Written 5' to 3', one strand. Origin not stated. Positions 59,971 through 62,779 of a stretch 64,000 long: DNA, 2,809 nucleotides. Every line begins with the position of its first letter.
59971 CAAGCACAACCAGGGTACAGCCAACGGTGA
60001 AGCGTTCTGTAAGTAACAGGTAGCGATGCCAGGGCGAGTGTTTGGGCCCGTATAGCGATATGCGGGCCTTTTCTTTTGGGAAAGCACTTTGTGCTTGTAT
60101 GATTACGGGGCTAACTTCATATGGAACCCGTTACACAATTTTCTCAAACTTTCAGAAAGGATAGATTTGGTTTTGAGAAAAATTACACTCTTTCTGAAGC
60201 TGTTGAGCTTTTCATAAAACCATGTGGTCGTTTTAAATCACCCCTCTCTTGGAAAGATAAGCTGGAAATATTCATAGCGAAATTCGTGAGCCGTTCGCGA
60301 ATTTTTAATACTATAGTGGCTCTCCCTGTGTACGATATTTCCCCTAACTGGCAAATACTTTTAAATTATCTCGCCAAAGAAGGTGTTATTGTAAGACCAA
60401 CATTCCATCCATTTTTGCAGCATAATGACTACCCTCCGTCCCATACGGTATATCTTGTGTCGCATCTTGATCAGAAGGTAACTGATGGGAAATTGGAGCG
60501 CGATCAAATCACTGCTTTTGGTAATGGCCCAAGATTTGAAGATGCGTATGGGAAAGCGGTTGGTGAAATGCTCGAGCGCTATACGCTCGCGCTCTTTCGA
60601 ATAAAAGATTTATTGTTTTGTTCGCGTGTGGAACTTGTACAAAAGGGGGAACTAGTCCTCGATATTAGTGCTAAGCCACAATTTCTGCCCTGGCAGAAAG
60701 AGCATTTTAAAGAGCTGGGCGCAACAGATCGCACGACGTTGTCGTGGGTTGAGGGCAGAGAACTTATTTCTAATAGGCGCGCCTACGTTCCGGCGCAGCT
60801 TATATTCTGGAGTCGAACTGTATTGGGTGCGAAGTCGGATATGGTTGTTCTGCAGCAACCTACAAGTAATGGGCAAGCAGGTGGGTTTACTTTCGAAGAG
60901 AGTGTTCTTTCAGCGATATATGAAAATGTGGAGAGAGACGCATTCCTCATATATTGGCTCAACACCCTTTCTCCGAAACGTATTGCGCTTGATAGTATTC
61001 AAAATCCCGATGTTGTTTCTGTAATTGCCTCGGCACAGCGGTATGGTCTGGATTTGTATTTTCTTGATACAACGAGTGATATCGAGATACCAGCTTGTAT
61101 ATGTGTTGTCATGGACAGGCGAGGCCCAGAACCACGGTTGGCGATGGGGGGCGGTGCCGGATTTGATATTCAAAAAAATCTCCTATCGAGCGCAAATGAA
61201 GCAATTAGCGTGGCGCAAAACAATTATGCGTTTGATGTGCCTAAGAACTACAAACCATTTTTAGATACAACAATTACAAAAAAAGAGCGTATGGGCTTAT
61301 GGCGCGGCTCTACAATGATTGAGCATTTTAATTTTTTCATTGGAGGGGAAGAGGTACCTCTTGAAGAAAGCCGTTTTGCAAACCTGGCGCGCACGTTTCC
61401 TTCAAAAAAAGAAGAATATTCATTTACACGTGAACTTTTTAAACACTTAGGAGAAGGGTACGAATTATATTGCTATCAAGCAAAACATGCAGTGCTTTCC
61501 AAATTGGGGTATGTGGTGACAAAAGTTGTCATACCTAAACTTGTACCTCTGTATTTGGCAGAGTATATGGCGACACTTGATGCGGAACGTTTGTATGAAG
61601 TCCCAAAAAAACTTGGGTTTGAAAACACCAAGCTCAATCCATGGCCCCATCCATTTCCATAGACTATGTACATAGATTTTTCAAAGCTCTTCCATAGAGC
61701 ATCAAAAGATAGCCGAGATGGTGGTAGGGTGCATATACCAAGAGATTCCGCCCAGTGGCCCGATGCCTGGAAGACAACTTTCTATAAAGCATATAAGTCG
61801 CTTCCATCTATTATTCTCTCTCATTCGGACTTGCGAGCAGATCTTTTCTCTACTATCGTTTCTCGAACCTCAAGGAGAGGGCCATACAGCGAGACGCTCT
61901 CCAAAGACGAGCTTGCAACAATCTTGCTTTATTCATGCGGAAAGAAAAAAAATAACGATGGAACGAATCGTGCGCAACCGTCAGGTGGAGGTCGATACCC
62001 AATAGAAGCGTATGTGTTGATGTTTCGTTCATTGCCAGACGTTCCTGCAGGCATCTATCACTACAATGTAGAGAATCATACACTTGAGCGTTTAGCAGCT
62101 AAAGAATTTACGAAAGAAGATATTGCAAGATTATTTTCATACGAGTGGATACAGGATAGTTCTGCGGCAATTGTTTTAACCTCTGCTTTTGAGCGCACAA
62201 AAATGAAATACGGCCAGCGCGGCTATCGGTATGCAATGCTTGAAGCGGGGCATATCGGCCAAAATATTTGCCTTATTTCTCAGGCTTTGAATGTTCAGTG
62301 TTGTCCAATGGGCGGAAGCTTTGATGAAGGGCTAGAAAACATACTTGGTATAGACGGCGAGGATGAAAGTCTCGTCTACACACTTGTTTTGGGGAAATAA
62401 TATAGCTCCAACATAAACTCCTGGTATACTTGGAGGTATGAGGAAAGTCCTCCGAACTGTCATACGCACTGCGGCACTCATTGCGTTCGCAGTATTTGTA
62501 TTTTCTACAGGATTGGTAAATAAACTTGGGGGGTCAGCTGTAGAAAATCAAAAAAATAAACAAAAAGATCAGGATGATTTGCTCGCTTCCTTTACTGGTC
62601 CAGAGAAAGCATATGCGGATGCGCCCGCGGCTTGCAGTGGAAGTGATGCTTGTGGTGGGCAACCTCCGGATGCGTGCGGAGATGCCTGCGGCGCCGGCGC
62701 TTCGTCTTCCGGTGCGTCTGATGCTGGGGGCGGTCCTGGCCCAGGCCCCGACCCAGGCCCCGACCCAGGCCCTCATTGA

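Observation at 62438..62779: Candidate precursor peptide: small ORF with six-Cys, Ser/Gly/Pro-rich C-terminal core immediately after YcaO-SagB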

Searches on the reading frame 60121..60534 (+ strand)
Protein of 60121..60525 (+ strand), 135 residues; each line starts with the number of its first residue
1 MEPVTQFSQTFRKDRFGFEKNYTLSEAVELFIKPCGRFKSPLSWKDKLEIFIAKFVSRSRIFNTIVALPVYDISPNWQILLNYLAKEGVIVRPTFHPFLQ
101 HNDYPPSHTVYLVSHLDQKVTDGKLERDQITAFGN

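Call 58: search_protein_families(library=pfam, proteins=[window:60121-60525:+], max_evalue=1)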
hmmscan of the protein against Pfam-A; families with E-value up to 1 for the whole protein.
window:60121-60525:+ (135 aa): 0 families

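Call 81: predict_structure(alignment_id=A7)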
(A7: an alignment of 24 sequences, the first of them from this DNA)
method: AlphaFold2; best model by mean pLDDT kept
length: 138 residues; sequences in the alignment: 24
mean_pLDDT: 76.5   pTM: 0.65
mean pLDDT of the five models: 76.5, 75.5, 72.9, 72.6, 71.9
residues with pLDDT >= 90: 34; 70-90: 61; 50-70: 31; < 50: 12
segments of 3 or more residues with pLDDT < 50: 127-131, 134-138
pLDDT, mean of each block of 10 residues (from residue 1): 68 61 89 88 94 92 85 85 90 76 72 70 52 42
secondary structure, 60 per line:
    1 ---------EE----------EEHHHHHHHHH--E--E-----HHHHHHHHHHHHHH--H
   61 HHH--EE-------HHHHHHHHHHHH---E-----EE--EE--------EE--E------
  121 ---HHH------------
elements in order: H24-32 H44-57 H60-63 H75-86

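Call 84: fold_search(model_id=the predicted structure, library=pdb)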
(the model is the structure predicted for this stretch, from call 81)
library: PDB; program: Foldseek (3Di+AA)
matches with E <= 10: 3; with E <= 0.001: 0
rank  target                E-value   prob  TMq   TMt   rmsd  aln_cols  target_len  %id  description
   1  6zsb_AP               7.0e+00  0.03  0.17  0.23  10.5        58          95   21  Human mitochondrial ribosome in complex with mRNA and P-site tRNA (released 2020-09-16)
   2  6en0_A                7.5e+00  0.04  0.20  0.10  10.6        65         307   11  Structure of the Tn1549 transposon Integrase (aa 82-397) in complex with circular intermediate DNA (CI5-DNA) (released 2018-04-04)
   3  1qmg_A                9.7e+00  0.01  0.09  0.04  16.0        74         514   16  Acetohydroxyacid isomeroreductase complexed with its reaction product dihydroxy-methylvalerate, manganese and ADP-ribo (released 2000-03-31)

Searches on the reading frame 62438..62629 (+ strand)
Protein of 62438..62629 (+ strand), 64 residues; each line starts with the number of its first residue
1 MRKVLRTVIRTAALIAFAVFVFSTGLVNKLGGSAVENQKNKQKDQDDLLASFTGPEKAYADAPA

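Call 37: find_homologous_proteins(query=A3, max_evalue=10)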
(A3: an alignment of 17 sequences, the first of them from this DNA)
Query A3 (17 sequences) (64 aa, profile of the alignment): 7 proteins with E <= 10 among 639 candidates.
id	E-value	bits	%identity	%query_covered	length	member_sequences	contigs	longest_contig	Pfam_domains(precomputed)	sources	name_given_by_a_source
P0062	2.1e-12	64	-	-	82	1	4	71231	-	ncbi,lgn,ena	ncbi:MAG: hypothetical protein AAB539_02265 [Patescibacteria group bacterium]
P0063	6.1e-12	63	43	42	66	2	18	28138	-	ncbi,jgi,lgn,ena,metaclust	ncbi:MAG TPA: hypothetical protein VJL39_03430 [Candidatus Paceibacterota bacterium]|metaclust:\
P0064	6.0e-10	56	-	-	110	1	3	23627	-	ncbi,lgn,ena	-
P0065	2.9e-9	54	-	-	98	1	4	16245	-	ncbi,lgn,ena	-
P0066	9.1e-6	43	-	-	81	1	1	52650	-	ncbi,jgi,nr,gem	ncbi:hypothetical protein C4552_01070 [Candidatus Parcubacteria bacterium]|nr:MAG: hypothetical prot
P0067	5.2e-5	41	-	-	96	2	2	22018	-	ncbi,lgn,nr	ncbi:MAG: hypothetical protein HYT12_00835 [Candidatus Liptonbacteria bacterium]|nr:hypothetical pro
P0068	1.6e+0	26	-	-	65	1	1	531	-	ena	-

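Call 40: find_related_loci(query=A4, collection=metagenome_contigs, flank=10000)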
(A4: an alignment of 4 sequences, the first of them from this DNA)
Query A4 (64 aa) in metagenome_contigs; peptide patterns used: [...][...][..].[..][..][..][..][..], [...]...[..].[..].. (x = any residue, [..] = any of these).
600 stretches matched a pattern (row limit reached: there are more); 1 encode a relative of the query (tblastn E <= 1e-3); 1 distinct loci.
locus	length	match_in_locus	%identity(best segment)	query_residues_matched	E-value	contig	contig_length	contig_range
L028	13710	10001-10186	41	1-63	2e-11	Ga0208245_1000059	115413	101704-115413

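Call 43: find_encoding_contigs(protein=P0063, flank=10000, max_places=10)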
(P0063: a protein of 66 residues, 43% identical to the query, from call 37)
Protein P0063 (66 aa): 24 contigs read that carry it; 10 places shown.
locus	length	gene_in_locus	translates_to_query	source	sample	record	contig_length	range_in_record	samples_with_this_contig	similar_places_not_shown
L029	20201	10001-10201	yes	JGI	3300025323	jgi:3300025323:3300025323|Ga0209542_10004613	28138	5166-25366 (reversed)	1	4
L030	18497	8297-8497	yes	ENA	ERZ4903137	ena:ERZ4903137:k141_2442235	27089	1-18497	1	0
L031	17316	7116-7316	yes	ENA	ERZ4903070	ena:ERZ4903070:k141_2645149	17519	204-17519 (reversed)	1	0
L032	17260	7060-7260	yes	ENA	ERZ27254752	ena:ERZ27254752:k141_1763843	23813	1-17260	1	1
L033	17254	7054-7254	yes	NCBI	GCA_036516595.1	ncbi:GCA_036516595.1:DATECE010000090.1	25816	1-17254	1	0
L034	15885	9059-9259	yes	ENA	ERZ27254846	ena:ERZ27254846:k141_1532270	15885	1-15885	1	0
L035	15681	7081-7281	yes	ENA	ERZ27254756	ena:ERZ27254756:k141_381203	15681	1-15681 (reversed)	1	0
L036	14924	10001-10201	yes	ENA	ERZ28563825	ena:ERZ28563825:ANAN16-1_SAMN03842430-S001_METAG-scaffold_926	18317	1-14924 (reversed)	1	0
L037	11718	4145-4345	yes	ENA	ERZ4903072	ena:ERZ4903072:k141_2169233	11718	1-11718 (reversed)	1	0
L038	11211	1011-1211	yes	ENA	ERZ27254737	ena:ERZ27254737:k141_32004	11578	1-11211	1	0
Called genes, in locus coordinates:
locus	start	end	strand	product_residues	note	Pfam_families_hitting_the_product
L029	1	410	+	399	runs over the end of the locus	PF00009:GTP_EFTU, PF03144:GTP_EFTU_D2, PF03143:GTP_EFTU_D3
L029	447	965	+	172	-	-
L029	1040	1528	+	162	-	PF01243:PNPOx_N, PF12900:Pyridox_ox_2 (weak)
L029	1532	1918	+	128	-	PF00903:Glyoxalase, PF12681:Glyoxalase_2 (faint), PF13669:Glyoxalase_4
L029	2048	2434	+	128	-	-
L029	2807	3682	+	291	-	PF00801:PKD (faint)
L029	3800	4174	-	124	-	-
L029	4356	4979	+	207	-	PF03703:bPH_2 (weak)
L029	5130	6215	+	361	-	PF01551:Peptidase_M23, PF01471:PG_binding_1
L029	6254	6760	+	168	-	PF00293:NUDIX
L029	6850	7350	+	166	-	PF01928:CYTH (weak)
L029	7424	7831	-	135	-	-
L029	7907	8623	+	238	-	PF01988:VIT1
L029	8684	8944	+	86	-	-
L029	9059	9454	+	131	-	PF00338:Ribosomal_S10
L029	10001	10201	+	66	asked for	-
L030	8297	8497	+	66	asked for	-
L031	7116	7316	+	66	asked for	-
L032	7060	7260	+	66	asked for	-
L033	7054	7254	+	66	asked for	-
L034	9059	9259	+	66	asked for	-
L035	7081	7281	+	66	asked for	-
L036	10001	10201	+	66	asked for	-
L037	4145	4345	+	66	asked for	-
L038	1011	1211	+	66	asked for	-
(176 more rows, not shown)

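Call 60: search_protein_representatives(alignment_id=A5)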
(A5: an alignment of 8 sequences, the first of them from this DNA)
Query: 8 sequences, 53 profile positions. Proteins with E-value up to 0.001 (for the whole library): 29; up to 1e-10: 5; up to 1e-30: 0. The best 29 are listed.
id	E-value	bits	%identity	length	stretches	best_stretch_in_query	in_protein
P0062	2.0e-16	76.2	-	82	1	1-53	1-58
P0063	3.2e-16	75.5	-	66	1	1-53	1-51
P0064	5.3e-14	68.4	-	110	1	1-52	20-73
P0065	6.5e-14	68.1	-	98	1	1-53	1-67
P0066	7.8e-11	58.3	-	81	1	1-53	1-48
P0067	3.9e-09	52.8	-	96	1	1-53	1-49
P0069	4.7e-09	52.6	-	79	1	1-53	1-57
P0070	8.7e-08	48.5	-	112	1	1-52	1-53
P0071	6.2e-07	45.8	-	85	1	1-53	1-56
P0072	1.1e-06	45.0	-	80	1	1-53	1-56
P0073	1.7e-05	41.2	-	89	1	1-53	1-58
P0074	2.0e-05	40.9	-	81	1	1-51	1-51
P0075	3.1e-05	40.3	-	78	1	1-53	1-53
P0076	3.1e-05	40.3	-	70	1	1-53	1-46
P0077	7.3e-05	39.1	-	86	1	3-53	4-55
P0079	1.3e-04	38.4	-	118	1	1-53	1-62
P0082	1.9e-04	37.8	-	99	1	1-53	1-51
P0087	4.3e-04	36.7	-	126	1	1-52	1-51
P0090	6.3e-04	36.1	-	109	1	5-52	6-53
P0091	9.5e-04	35.6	-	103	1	2-52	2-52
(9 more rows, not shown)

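Call 62: find_encoding_contigs(protein=P0070, flank=10000, max_places=3)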
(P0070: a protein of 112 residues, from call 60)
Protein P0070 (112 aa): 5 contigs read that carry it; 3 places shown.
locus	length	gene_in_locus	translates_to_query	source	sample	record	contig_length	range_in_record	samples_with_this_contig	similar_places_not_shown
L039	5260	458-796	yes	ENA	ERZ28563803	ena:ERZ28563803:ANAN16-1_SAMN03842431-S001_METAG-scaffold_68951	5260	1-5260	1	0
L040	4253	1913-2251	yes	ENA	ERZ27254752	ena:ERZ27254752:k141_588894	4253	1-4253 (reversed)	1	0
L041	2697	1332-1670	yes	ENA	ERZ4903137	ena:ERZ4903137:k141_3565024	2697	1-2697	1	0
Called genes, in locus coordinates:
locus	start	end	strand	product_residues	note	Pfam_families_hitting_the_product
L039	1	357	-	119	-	?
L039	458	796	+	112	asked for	-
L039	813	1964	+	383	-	-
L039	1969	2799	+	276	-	PF14559:TPR_19 (faint), PF13181:TPR_8 (faint), PF13431:TPR_17 (faint), PF00515:TPR_1 (faint), PF07719:TPR_2 (faint), PF13428:TPR_14 (faint), PF13432:TPR_16 (weak)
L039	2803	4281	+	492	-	-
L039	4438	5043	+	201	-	PF00297:Ribosomal_L3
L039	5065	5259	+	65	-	?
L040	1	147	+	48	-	?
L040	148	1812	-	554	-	PF01011:PQQ (faint), PF13360:PQQ_2, PF13570:Beta-prop_ACSF4, PF25174:Beta-prop_THOC3 (faint), PF13360:PQQ_2, PF13570:Beta-prop_ACSF4, PF13360:PQQ_2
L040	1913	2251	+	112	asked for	-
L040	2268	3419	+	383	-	-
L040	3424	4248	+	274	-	PF13181:TPR_8 (faint), PF13371:TPR_9 (faint), PF13431:TPR_17 (faint), PF00515:TPR_1 (faint), PF07719:TPR_2 (faint), PF13428:TPR_14 (faint), PF13432:TPR_16 (weak), PF14559:TPR_19 (weak)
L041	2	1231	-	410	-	?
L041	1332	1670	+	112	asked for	-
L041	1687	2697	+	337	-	?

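Call 63: find_encoding_contigs(protein=P0087, flank=10000, max_places=2)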
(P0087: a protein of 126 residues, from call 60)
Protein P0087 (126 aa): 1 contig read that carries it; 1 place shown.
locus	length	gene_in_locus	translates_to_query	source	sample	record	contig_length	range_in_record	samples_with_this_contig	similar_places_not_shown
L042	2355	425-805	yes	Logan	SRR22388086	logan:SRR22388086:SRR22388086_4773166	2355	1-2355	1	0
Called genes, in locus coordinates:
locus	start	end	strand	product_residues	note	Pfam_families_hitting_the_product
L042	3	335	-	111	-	?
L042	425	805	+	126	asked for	-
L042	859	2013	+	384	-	-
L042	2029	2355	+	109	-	?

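Call 64: find_encoding_contigs(protein=P0073, flank=10000, max_places=2)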
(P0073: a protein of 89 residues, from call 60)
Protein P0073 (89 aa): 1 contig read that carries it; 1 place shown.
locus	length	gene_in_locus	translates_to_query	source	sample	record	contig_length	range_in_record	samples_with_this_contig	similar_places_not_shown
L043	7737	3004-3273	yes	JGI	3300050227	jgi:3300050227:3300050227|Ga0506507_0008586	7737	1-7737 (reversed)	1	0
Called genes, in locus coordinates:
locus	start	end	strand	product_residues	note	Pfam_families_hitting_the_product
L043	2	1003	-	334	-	?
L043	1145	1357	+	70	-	-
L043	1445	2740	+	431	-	-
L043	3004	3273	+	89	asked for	-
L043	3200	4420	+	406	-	-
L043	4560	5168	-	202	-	-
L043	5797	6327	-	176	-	-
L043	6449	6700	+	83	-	-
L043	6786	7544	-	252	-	PF00881:Nitroreductase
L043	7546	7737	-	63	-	?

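Call 65: find_encoding_contigs(protein=P0079, flank=10000, max_places=2)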
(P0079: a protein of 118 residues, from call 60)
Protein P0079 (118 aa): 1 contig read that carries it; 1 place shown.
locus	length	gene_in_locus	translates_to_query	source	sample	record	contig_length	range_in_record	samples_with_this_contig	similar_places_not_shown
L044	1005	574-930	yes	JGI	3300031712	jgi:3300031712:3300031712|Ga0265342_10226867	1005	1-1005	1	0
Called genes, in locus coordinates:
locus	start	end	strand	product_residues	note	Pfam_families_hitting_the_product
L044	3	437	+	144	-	?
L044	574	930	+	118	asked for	-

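Call 67: find_encoding_contigs(protein=P0090, flank=10000, max_places=2)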
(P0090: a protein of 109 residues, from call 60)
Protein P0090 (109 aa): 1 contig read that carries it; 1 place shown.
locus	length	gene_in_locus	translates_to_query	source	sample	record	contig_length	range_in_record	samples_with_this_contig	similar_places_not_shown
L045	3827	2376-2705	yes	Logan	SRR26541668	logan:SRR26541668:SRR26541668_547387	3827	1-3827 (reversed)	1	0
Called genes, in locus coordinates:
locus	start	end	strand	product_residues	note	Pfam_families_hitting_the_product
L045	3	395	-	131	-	?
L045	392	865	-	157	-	-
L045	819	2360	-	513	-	PF02624:YcaO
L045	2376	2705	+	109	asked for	-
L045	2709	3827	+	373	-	?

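Call 68: find_encoding_contigs(protein=P0069, flank=10000, max_places=2)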
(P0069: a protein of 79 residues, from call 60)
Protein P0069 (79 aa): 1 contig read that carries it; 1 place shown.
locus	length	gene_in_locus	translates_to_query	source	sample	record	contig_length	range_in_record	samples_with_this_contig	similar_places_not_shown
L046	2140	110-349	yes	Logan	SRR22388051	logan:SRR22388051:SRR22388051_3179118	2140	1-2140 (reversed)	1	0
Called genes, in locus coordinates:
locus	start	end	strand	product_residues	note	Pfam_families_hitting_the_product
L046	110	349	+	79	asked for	-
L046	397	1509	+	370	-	-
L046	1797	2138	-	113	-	?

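Call 69: find_encoding_contigs(protein=P0082, flank=10000, max_places=2)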
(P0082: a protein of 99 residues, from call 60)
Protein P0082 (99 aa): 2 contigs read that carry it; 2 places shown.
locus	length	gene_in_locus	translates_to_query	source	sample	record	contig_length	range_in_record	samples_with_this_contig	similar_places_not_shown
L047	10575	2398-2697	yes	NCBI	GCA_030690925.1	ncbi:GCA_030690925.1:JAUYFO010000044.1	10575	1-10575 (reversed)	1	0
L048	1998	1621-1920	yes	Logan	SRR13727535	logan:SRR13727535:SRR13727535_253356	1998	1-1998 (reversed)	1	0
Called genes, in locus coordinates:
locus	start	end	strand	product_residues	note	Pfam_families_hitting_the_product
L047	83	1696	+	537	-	PF05090:HTTM (weak), PF04134:DCC1-like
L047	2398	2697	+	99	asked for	-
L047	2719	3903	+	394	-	-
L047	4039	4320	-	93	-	-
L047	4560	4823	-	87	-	-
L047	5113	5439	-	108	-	-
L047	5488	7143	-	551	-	PF13360:PQQ_2, PF13570:Beta-prop_ACSF4, PF25292:Beta-prop_CGLA (faint), PF01011:PQQ (faint), PF13360:PQQ_2, PF13570:Beta-prop_ACSF4, PF13360:PQQ_2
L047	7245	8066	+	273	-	PF13431:TPR_17 (faint), PF13424:TPR_12 (faint), PF00515:TPR_1 (faint), PF13174:TPR_6 (faint), PF13181:TPR_8 (faint), PF13374:TPR_10 (faint), PF13429:TPR_15 (weak), PF07719:TPR_2 (weak), +5 more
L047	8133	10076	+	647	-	PF02368:Big_2 (faint)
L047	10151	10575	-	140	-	?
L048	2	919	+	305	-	?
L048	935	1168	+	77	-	-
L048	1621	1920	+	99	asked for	-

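Call 91: search_protein_families(library=pfam, proteins=[L039:2803-4278:+], max_evalue=0.01)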
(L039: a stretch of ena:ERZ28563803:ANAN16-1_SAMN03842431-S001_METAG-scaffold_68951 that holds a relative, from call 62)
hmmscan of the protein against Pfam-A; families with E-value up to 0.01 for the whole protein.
L039:2803-4278:+ (492 aa): 0 families

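Call 99: find_encoding_contigs(protein=P0077, flank=10000, max_places=2)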
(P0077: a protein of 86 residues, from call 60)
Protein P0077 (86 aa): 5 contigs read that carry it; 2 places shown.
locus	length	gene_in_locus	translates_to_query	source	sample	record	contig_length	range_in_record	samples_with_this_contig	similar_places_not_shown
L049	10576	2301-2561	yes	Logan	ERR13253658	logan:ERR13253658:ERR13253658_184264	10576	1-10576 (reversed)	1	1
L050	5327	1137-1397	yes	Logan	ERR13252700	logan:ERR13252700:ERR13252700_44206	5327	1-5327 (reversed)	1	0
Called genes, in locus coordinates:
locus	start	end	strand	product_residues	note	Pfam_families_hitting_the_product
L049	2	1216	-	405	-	?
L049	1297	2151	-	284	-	-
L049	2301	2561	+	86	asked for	-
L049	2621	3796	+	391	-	-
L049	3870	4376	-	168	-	-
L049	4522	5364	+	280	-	PF00515:TPR_1 (faint), PF07719:TPR_2 (faint), PF13181:TPR_8 (faint), PF13424:TPR_12 (faint), PF13428:TPR_14 (faint), PF14559:TPR_19, PF13431:TPR_17 (faint), PF13432:TPR_16 (weak)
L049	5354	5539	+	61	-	-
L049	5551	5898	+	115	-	-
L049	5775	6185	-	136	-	-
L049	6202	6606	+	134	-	-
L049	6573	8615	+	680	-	PF17957:Big_7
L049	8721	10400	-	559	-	PF01871:AMMECR1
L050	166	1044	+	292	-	PF13483:Lactamase_B_3 (faint)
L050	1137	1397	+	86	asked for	-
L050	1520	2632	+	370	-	-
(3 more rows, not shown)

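Call 100: find_encoding_contigs(protein=P0091, flank=10000, max_places=2)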
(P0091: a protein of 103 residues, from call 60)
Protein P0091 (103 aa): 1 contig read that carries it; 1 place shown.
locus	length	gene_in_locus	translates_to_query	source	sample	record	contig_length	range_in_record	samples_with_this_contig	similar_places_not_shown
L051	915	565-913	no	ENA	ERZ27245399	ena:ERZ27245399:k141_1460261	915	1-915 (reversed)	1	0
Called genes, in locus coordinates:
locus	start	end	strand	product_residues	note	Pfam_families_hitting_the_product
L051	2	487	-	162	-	?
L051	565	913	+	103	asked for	?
